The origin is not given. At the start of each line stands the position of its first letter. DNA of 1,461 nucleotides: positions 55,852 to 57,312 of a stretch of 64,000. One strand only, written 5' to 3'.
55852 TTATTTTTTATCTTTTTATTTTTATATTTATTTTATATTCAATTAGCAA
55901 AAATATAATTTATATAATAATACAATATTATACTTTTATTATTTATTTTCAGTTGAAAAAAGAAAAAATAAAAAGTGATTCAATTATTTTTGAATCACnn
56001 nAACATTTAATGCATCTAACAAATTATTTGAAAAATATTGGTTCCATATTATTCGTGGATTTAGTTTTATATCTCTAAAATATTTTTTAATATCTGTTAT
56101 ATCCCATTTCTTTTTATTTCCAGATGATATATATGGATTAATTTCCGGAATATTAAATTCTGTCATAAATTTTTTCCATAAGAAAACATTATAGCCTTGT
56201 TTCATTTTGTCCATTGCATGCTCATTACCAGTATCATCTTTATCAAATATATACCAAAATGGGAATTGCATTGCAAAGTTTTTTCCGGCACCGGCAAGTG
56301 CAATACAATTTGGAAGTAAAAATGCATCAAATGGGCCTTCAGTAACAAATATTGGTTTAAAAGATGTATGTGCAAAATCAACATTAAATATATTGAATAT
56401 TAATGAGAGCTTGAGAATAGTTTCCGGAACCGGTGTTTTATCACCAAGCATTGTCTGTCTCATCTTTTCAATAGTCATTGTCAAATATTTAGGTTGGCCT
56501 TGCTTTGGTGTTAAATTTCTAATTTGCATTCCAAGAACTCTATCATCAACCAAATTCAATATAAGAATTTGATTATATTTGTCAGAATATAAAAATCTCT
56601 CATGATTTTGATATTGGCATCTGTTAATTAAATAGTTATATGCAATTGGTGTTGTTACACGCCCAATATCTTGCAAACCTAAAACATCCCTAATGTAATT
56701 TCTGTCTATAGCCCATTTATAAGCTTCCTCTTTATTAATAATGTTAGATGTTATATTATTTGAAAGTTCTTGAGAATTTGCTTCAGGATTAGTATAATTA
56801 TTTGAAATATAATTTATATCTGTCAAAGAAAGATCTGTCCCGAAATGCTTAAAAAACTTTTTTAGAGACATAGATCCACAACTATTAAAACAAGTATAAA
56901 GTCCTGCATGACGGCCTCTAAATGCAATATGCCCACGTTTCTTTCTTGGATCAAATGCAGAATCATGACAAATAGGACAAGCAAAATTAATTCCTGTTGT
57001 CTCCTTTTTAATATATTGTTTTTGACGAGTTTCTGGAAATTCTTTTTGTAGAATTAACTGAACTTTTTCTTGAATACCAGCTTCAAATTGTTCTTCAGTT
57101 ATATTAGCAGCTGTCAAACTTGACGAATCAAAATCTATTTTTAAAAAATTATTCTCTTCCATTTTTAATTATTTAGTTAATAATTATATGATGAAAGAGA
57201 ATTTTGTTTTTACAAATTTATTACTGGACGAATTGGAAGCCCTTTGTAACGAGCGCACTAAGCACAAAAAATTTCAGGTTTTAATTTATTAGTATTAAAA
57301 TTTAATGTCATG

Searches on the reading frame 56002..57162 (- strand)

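Call 21: search_protein_families(library=pfam, max_evalue=0.001, proteins=[window:56002-57162:-])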
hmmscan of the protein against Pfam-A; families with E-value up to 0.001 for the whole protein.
seq(387 aa): 0 families

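Call 47: search_protein_families(library=phrogs, max_evalue=0.001, proteins=[window:56002-57162:-])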
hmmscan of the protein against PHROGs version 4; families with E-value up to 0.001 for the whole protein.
window:56002-57162:- (387 aa): 3 families
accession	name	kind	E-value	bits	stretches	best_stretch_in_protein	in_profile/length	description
phrog_47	-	DNA, RNA and nucleotide metabolism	3.1e-19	70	1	53-329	45-307/947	DNA primase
phrog_451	-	unknown function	8.4e-10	39.3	1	258-341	343-430/461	-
phrog_21887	-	DNA, RNA and nucleotide metabolism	0.0001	23.4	1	258-358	12-110/131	DNA primase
